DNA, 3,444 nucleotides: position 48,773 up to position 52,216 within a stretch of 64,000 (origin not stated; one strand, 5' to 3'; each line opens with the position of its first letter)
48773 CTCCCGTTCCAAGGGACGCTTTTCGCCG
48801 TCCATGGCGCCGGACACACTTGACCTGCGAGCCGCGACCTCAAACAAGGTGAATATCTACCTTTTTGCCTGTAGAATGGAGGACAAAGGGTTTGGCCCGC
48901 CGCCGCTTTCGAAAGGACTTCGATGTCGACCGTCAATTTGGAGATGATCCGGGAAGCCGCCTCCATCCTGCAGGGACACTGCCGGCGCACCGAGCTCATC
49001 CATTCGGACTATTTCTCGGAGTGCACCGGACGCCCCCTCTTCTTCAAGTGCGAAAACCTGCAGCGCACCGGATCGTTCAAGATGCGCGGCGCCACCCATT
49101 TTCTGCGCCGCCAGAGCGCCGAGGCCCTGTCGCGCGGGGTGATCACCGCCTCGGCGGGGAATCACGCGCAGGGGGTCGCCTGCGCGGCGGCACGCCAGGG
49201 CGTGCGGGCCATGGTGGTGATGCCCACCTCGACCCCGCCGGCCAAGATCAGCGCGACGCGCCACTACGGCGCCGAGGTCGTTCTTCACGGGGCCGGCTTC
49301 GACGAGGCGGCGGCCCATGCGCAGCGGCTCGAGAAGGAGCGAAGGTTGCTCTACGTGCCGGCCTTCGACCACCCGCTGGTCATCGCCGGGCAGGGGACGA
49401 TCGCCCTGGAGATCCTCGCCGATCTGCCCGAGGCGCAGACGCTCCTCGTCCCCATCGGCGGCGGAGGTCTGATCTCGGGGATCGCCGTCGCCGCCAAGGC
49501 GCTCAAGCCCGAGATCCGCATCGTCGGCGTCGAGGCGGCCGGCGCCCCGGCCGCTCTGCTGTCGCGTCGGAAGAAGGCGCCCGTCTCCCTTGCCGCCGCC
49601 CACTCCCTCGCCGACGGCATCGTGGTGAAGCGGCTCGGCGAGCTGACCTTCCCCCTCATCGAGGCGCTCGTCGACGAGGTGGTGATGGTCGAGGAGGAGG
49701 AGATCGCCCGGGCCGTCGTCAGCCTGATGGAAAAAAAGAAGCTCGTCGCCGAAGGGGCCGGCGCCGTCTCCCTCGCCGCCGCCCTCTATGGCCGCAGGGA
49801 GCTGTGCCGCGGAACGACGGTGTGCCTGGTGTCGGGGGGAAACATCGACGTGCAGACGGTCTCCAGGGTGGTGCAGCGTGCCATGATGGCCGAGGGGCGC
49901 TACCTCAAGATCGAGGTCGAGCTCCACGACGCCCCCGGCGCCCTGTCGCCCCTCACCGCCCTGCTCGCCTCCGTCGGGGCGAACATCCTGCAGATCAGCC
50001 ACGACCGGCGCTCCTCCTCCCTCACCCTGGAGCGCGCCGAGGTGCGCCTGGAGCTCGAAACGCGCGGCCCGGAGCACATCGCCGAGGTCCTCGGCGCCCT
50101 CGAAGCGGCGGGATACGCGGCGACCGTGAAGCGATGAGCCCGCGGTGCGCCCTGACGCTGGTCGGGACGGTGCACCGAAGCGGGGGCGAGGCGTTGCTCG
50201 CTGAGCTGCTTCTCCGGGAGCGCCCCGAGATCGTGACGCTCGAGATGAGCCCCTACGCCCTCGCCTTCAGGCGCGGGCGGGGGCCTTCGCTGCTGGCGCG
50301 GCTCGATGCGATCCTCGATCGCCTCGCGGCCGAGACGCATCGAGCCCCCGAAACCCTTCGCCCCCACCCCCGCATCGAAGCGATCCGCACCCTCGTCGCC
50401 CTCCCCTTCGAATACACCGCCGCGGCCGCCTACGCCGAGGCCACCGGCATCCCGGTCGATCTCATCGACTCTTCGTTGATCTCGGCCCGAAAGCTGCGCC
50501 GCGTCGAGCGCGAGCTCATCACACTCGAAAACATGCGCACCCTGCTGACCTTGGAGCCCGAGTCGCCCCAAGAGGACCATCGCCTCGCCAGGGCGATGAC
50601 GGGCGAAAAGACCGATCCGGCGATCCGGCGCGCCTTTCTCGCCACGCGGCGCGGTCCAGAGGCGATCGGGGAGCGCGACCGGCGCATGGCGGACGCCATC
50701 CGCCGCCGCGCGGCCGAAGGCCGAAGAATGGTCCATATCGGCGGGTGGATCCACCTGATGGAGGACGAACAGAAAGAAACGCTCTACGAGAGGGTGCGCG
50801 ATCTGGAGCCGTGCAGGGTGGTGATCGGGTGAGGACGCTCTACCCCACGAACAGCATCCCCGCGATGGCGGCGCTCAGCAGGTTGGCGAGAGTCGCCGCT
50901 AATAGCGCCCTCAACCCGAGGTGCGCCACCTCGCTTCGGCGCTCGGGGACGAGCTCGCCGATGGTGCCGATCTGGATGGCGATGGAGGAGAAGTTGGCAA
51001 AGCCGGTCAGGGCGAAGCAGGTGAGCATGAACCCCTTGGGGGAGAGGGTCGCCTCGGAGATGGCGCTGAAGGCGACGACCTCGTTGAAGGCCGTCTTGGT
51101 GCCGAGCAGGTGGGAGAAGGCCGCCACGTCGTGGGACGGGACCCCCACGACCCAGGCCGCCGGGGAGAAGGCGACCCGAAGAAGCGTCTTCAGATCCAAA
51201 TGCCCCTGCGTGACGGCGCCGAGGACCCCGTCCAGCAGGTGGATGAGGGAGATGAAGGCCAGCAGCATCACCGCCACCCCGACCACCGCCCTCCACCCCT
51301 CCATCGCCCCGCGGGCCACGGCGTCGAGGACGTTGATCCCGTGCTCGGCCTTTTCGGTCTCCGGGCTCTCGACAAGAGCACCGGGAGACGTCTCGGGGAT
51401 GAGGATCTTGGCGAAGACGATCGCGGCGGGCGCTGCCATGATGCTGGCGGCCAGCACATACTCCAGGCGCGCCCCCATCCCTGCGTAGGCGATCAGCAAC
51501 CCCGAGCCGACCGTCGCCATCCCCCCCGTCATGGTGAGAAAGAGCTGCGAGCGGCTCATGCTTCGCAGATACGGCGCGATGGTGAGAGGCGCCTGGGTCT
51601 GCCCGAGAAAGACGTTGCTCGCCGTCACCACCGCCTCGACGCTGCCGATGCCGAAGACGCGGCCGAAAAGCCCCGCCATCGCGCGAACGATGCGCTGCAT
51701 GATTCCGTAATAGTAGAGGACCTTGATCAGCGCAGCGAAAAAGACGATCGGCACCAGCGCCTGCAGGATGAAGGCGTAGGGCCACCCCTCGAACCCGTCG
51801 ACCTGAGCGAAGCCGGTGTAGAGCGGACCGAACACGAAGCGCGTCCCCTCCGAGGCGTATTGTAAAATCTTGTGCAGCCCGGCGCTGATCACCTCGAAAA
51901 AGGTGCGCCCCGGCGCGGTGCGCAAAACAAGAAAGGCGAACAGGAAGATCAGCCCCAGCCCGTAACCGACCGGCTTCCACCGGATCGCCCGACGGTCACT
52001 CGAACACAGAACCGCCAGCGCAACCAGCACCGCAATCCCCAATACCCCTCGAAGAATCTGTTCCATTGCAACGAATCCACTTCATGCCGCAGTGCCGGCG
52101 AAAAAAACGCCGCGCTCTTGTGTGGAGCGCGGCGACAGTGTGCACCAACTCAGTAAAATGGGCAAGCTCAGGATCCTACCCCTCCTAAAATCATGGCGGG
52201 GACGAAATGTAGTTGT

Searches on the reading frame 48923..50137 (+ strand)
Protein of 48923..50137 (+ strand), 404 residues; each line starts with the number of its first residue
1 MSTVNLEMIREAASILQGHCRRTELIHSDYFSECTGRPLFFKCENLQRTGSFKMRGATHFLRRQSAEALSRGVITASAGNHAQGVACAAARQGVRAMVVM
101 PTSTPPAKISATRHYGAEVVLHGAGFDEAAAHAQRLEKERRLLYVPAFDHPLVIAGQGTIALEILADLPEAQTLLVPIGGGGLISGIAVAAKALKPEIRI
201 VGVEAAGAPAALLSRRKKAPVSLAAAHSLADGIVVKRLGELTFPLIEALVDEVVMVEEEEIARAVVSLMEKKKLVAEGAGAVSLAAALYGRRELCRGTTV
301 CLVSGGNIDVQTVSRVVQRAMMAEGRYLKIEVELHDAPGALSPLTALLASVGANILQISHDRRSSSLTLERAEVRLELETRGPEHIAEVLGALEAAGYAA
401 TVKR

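Call 77: search_protein_families(library=pfam, proteins=[window:48923-50137:+], max_evalue=0.001)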
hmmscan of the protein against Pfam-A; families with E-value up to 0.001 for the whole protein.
window:48923-50137:+ (404 aa): 3 families
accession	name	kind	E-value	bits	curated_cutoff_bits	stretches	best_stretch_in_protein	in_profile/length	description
PF00291.31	PALP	-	5.9e-83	279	35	1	18-305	3-295/295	Pyridoxal-phosphate dependent enzyme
PF01842.31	ACT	-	6.2e-06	26.3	27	1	330-394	3-65/66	ACT domain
PF13291.12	ACT_4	-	2.8e-05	25.2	27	1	329-404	8-80/80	ACT domain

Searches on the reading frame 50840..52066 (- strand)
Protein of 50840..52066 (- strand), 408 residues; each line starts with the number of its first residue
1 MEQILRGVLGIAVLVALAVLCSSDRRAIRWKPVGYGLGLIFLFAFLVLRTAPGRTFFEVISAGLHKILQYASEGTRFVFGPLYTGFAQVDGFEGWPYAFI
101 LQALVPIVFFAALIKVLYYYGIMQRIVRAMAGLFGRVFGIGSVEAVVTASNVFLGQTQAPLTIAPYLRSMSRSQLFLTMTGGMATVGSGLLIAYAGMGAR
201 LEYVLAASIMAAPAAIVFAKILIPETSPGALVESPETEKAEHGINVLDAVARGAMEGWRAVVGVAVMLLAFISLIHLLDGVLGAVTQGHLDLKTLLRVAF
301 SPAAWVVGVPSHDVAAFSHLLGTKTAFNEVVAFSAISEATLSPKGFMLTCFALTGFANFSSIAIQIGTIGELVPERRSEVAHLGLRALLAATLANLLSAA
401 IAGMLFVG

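Call 77: search_protein_families(library=pfam, proteins=[window:50840-52066:-], max_evalue=0.001)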
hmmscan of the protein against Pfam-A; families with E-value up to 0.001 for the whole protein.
window:50840-52066:- (408 aa): 3 families
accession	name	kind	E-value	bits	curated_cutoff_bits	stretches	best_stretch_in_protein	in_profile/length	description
PF07662.18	Nucleos_tra2_C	-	2.9e-62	210.6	32.3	1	203-403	1-213/213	Na+ dependent nucleoside transporter C-terminus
PF01773.25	Nucleos_tra2_N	-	3.2e-25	88.9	27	1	9-82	1-74/74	Na+ dependent nucleoside transporter N-terminus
PF07670.19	Gate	-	7.3e-14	52.5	29.6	1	101-199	2-102/104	Nucleoside recognition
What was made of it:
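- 50840..52066 (-): NupC-family nucleoside transporter (408 aa). It is the conserved neighbour of the module and lies downstream of the terminator, so it is probably a separate transcript here. Pfam Nucleos_tra2_C 2.9e-62, Nucleos_tra2_N and Gate (call 77).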
